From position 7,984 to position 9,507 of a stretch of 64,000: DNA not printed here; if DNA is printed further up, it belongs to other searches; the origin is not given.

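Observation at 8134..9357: Orphan single-subunit HGD-D protein (double-cubane/YjiM-like) inside the aromatic cluster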

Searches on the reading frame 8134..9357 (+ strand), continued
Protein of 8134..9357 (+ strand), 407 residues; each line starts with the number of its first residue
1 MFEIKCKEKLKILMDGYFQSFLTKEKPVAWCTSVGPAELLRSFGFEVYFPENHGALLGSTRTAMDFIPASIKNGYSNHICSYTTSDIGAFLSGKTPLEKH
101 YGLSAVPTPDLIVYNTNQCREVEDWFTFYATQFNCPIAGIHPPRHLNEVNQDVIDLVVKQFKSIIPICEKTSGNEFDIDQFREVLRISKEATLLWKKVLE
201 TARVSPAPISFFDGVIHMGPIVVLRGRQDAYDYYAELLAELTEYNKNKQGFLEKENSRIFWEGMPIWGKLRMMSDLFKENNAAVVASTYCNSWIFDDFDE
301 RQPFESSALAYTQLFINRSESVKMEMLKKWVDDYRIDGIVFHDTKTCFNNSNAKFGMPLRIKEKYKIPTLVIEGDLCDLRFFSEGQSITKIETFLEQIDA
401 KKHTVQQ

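Call 59: search_solved_structures(query=L087:13522-14394:+, max_evalue=0.00001)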
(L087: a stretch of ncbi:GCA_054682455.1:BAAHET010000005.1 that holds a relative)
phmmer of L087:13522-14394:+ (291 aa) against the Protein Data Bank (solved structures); distinct sequences matched with E-value up to 0.00001: 37.
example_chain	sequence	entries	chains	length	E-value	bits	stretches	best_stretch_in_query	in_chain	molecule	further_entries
4zoh_B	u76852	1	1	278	7.5e-41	143.6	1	6-288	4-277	Putative oxidoreductase FAD-binding subunit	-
1ffv_C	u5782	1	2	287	6e-40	140.7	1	6-286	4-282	CUTM, FLAVOPROTEIN OF CARBON MONOXIDE DEHYDROGENASE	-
1ffu_C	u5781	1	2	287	1.3e-39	139.6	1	6-286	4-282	CUTM, FLAVOPROTEIN OF CARBON MONOXIDE DEHYDROGENASE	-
3hrd_C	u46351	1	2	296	1e-37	133.3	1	7-282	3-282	Nicotinate dehydrogenase FAD-subunit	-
7dqx_B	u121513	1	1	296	9.2e-35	123.7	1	6-290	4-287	6-hydroxypseudooxynicotine dehydrogenase complex subunit alpha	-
7dqx_E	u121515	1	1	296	1.1e-34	123.4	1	6-290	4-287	6-hydroxypseudooxynicotine dehydrogenase complex subunit alpha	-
8uem_B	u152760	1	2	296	3.4e-33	118.5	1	8-290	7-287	Carbon monoxide dehydrogenase medium chain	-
1zxi_C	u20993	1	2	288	3.1e-31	112.1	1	7-291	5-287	Carbon monoxide dehydrogenase medium chain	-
1n5w_C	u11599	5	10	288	4.1e-31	111.7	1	7-291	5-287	Carbon monoxide dehydrogenase medium chain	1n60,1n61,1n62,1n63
1t3q_C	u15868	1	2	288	5.5e-31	111.3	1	5-289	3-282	quinoline 2-oxidoreductase medium subunit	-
5y6q_B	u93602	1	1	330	1.2e-28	103.6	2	116-284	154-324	Aldehyde oxidase medium subunit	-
1jro_A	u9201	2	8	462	1.5e-27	100.1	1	12-285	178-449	xanthine dehydrogenase, chain A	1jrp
2w3r_A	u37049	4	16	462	1.5e-27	100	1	12-285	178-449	XANTHINE DEHYDROGENASE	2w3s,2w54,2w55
1rm6_B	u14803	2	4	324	1.4e-17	67.4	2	8-122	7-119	4-hydroxybenzoyl-CoA reductase beta subunit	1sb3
5g5g_B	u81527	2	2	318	6.6e-16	61.9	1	22-121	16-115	PUTATIVE XANTHINE DEHYDROGENASE YAGR MOLYBDENUM-BINDING SU SUBUNIT | Aldehyde oxidoreductase FAD-binding subunit PaoB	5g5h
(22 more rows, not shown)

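Call 60: find_encoding_contigs(protein=P0267, flank=10000, max_places=2)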
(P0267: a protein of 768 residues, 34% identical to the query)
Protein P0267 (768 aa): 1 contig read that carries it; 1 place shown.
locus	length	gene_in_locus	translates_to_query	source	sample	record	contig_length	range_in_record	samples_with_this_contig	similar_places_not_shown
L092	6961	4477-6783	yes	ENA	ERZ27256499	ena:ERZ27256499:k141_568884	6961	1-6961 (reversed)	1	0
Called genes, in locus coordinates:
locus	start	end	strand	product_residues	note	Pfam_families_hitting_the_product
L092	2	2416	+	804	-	?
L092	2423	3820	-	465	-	PF00282:Pyridoxal_deC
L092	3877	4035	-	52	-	PF00471:Ribosomal_L33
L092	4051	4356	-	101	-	PF00253:Ribosomal_S14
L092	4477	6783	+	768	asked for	PF02558:ApbA, PF08546:ApbA_C, PF06050:HGD-D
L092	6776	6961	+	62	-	?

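Call 61: find_encoding_contigs(protein=P0253, flank=10000, max_places=2)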
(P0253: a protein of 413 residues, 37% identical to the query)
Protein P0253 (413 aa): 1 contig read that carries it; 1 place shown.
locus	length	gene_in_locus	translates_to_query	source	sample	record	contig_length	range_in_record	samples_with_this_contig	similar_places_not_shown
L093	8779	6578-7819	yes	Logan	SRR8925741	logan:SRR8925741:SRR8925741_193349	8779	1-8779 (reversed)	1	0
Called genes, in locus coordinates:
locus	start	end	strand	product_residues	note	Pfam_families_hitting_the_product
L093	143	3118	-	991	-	PF00753:Lactamase_B, PF14863:Alkyl_sulf_dimr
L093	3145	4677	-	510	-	PF00884:Sulfatase, PF01663:Phosphodiest (weak), PF16347:SGSH_C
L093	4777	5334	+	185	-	PF02659:Mntp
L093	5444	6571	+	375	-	PF02558:ApbA, PF08546:ApbA_C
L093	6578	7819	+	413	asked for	PF06050:HGD-D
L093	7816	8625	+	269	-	PF01869:BcrAD_BadFG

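Call 64: find_encoding_contigs(protein=P0242, flank=10000, max_places=2)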
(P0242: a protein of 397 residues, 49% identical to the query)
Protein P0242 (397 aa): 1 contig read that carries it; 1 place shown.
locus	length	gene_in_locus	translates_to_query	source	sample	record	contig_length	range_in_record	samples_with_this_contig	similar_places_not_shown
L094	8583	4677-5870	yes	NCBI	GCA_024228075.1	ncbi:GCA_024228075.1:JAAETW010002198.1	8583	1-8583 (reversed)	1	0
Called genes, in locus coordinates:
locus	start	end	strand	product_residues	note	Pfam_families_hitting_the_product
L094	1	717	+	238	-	PF00670:AdoHcyase_NAD, PF02826:2-Hacid_dh_C, PF05221:AdoHcyase, PF07991:KARI_N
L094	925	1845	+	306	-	PF00072:Response_reg, PF00990:GGDEF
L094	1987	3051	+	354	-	PF02558:ApbA, PF08546:ApbA_C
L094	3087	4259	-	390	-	PF02771:Acyl-CoA_dh_N, PF02770:Acyl-CoA_dh_M, PF00441:Acyl-CoA_dh_1, PF08028:Acyl-CoA_dh_2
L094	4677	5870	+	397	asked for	PF06050:HGD-D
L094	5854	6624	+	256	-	PF01869:BcrAD_BadFG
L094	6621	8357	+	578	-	PF00501:AMP-binding, PF23562:AMP-binding_C_3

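Call 65: find_encoding_contigs(protein=P0248, flank=10000, max_places=2)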
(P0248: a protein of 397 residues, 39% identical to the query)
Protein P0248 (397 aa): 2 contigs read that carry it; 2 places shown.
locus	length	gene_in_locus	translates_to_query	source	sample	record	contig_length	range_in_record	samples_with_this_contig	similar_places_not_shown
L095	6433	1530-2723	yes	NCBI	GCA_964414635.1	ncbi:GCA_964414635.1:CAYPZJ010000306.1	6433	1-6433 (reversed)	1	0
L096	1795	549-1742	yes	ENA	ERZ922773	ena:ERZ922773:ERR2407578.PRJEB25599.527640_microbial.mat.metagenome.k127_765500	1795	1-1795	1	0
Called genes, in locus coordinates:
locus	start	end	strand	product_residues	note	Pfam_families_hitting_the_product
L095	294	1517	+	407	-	PF00155:Aminotran_1_2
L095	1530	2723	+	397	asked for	PF06050:HGD-D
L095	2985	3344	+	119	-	PF25213:HVO_A0261_N (weak), PF12840:HTH_20, PF13545:HTH_Crp_2 (faint), PF24033:DUF7342 (weak), PF01022:HTH_5, PF12802:MarR_2 (weak), PF13412:HTH_24 (weak)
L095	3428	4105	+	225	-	PF03773:ArsP_1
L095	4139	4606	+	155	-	PF03773:ArsP_1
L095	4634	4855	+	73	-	PF13192:Thioredoxin_3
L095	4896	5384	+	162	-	-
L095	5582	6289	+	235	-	PF13386:DsbD_2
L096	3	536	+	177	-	?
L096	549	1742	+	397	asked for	PF06050:HGD-D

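Call 81: predict_structure(alignment_id=A1)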
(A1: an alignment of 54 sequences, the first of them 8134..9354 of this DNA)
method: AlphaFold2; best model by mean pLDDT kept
length: 407 residues; sequences in the alignment: 54
mean_pLDDT: 91.5   pTM: 0.91
mean pLDDT of the five models: 91.5, 89.7, 89.5, 89.4, 89.1
residues with pLDDT >= 90: 285; 70-90: 109; 50-70: 12; < 50: 1
segments of 3 or more residues with pLDDT < 50: none
pLDDT, mean of each block of 10 residues (from residue 1): 92 93 91 89 95 87 90 84 89 90 90 78 84 93 90 96 97 98 97 97 96 93 92 98 97 95 92 96 95 90 96 89 93 97 75 84 95 90 93 96 71
secondary structure, 60 per line:
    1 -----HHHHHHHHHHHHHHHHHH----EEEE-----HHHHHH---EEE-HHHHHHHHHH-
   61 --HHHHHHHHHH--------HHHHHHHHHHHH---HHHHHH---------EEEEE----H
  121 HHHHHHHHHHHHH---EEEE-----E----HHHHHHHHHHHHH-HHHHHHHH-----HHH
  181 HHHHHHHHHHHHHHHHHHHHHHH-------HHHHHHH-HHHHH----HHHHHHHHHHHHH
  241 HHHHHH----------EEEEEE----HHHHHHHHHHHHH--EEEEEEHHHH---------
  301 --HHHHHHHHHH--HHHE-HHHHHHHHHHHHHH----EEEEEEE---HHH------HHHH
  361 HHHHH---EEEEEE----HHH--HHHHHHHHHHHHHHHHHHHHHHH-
elements in order: H6-23 E28-31 H37-42 E46-48 H50-59 H63-72 H81-92 H96-101 E111-115 H120-133 E137-140 H151-163 H165-172 H178-203 H211-217 H219-223 H228-246 E257-262 H267-279 E282-287 H288-291 H303-312 H320-333 E338-344 H357-365 E369-374 H384-406

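Call 83: search_protein_families(library=pfam, proteins=[L008:189-767:+, L008:872-2524:+, L008:2544-3449:+, L008:3487-4263:+, L008:5386-6096:-, L008:6219-7415:+, L009:6382-7104:-], max_evalue=0.0001)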
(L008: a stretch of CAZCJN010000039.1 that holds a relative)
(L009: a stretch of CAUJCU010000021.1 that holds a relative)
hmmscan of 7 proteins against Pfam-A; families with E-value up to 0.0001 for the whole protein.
L008:189-767:+ (192 aa): 5 families
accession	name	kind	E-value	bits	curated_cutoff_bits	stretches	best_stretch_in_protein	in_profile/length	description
PF00578.27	AhpC-TSA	-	1.4e-21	77.2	26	1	45-164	3-123/124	AhpC/TSA family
PF08534.16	Redoxin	-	4e-19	69.3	26.6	1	45-177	4-144/148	Redoxin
PF13905.12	Thioredoxin_8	-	6.2e-14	52.5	27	1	69-162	1-94/94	Thioredoxin-like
PF13098.12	Thioredoxin_2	-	5.5e-09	36.8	27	1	68-174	4-99/104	Thioredoxin-like domain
PF00085.26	Thioredoxin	-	8.6e-07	29.4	23.5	1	66-116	15-63/103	Thioredoxin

L008:872-2524:+ (550 aa): 1 family
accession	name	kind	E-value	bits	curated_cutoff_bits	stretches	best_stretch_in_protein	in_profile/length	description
PF19494.5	DUF6029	-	5e-180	600.1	27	1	1-550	1-538/538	Family of unknown function (DUF6029)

L008:2544-3449:+ (301 aa): 1 family
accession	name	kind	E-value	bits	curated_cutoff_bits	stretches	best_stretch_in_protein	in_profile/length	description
PF11551.14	Omp28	-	6.8e-22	78.5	34.9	1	124-301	9-168/171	Outer membrane protein Omp28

L008:3487-4263:+ (258 aa): 1 family
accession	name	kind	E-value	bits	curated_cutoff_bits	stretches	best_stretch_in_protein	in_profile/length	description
PF18962.6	Por_Secre_tail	-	3.5e-12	46.9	27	1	180-252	1-71/75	Secretion system C-terminal sorting domain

L008:5386-6096:- (236 aa): 2 families
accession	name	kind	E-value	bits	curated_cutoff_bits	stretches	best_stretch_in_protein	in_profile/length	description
PF00196.25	GerE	-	1.3e-20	73.2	23.5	1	168-223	2-57/57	Bacterial regulatory proteins, luxR family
PF00072.30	Response_reg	-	1.1e-09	38.8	30.2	1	22-132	1-110/111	Response regulator receiver domain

L008:6219-7415:+ (398 aa): 2 families
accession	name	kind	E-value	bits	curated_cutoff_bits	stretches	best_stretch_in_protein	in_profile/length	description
PF16653.10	Sacchrp_dh_C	-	2.4e-42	146.3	31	1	132-365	1-254/265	Saccharopine dehydrogenase C-terminal domain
PF03435.24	Sacchrp_dh_NADP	-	1.3e-12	48.6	25.1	1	16-128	1-129/129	Saccharopine dehydrogenase NADP binding domain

L009:6382-7104:- (240 aa): 2 families
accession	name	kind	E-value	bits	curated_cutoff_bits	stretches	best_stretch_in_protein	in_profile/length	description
PF00027.35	cNMP_binding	-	2e-22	79.4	27.5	1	45-126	4-85/89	Cyclic nucleotide-binding domain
PF13545.12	HTH_Crp_2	-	7.8e-12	45.4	27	1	162-233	1-68/70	Crp-like helix-turn-helix domain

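Call 84: fold_search(model_id=the predicted structure, library=pdb)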
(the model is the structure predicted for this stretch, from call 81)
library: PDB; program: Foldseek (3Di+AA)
matches with E <= 10: 1012; with E <= 0.001: 20
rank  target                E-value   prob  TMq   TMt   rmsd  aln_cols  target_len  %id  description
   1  3o3m_A                1.1e-26  1.00  0.90  0.92   2.0       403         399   26  (R)-2-Hydroxyisocaproyl-CoA Dehydratase (released 2011-03-16)
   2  3o3m_C                3.8e-26  1.00  0.91  0.92   2.1       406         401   26  (R)-2-Hydroxyisocaproyl-CoA Dehydratase (released 2011-03-16)
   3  3o3o_A                4.1e-26  1.00  0.91  0.93   2.1       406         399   26  (R)-2-hydroxyisocaproyl-CoA dehydratase in complex with (R)-2-hydroxyisocaproate (released 2011-03-16)
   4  9g87_A                5.2e-25  1.00  0.88  0.82   3.1       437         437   25  3-methylbenzoyl-CoA reductase from Thauera chlorobenzoica (subunits MbdON ) (released 2026-02-04)
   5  9gai_A                2.0e-24  1.00  0.85  0.80   3.1       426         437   26  3-methylbenzoyl-CoA reductase from Thauera chlorobenzoica (MbdONPQ) (released 2026-02-18)
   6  9gai_E                3.8e-24  1.00  0.87  0.82   3.2       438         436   25  3-methylbenzoyl-CoA reductase from Thauera chlorobenzoica (MbdONPQ) (released 2026-02-18)
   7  8s02_A                9.5e-22  1.00  0.90  0.84   2.8       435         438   19  BzdNO-benzoyl-CoA complex (released 2025-03-05)
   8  8s2r_C                1.2e-21  1.00  0.88  0.83   2.8       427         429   19  BzdNO in partially coenzyme A - free state (released 2025-03-05)
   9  8s02_C                1.6e-21  1.00  0.88  0.83   2.8       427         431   19  BzdNO-benzoyl-CoA complex (released 2025-03-05)
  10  7yzm_A                9.0e-16  1.00  0.73  0.71   4.5       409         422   17  MgADPNP-bound DCCP:DCCP-R complex (released 2022-12-28)
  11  6eno                  1.4e-15  1.00  0.74  0.71   4.3       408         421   17  Double cubane cluster oxidoreductase (released 2018-03-14)
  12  7yyl_A                7.3e-15  1.00  0.75  0.72   4.6       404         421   17  nucleotide-free DCCP:DCCP-R complex (released 2022-12-28)
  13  7yyl_D                2.4e-14  1.00  0.77  0.75   3.7       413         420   16  nucleotide-free DCCP:DCCP-R complex (released 2022-12-28)
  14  7yyl_B                3.9e-14  1.00  0.77  0.75   3.8       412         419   17  nucleotide-free DCCP:DCCP-R complex (released 2022-12-28)
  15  3o3m_D                2.1e-13  1.00  0.73  0.79   3.9       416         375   16  (R)-2-Hydroxyisocaproyl-CoA Dehydratase (released 2011-03-16)
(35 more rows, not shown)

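Call 87: find_encoding_contigs(protein=P0258, flank=6000, max_places=2)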
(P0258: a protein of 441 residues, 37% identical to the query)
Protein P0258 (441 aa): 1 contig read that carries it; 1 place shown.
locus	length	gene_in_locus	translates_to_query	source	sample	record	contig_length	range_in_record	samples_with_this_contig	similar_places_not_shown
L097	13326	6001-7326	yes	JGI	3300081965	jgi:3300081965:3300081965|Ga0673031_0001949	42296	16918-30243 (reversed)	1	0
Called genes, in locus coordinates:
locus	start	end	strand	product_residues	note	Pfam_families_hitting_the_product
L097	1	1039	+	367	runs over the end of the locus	PF13810:DUF4185, PF16396:DUF5005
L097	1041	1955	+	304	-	-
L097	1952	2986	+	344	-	PF16396:DUF5005, PF13810:DUF4185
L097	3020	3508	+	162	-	-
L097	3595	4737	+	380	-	PF00041:fn3 (faint)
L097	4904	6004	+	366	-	PF06050:HGD-D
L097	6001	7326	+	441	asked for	PF06050:HGD-D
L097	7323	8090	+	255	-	PF01869:BcrAD_BadFG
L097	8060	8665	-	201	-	-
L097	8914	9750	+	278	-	PF07848:PaaX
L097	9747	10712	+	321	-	PF04055:Radical_SAM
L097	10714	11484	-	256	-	PF01145:Band_7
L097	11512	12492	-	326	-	PF00561:Abhydrolase_1, PF12146:Hydrolase_4, PF12697:Abhydrolase_6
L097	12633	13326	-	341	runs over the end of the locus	PF03781:FGE-sulfatase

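Call 88: find_encoding_contigs(protein=P0251, flank=6000, max_places=2)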
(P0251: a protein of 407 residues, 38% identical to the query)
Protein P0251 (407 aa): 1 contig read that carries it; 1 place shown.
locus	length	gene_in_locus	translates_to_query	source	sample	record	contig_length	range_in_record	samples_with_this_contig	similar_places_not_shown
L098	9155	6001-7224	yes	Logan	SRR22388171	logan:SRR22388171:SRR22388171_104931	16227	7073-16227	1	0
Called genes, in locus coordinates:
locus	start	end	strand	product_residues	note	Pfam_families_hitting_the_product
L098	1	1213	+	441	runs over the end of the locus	PF07992:Pyr_redox_2, PF13738:Pyr_redox_3 (faint), PF00070:Pyr_redox, PF02852:Pyr_redox_dim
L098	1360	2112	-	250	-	PF13847:Methyltransf_31 (weak), PF08241:Methyltransf_11, PF13649:Methyltransf_25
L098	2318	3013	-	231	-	-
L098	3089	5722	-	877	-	PF02629:CoA_binding (weak), PF13380:CoA_binding_2, PF13607:Succ_CoA_lig, PF13549:ATP-grasp_5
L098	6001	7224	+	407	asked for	PF06050:HGD-D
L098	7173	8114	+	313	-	PF18030:Rimk_N, PF03133:TTL (faint), PF14397:ATPgrasp_ST (faint), PF02655:ATP-grasp_3 (weak), PF08443:RimK, PF02955:GSH-S_ATP, PF07478:Dala_Dala_lig_C (weak)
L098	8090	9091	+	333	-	PF01075:Glyco_transf_9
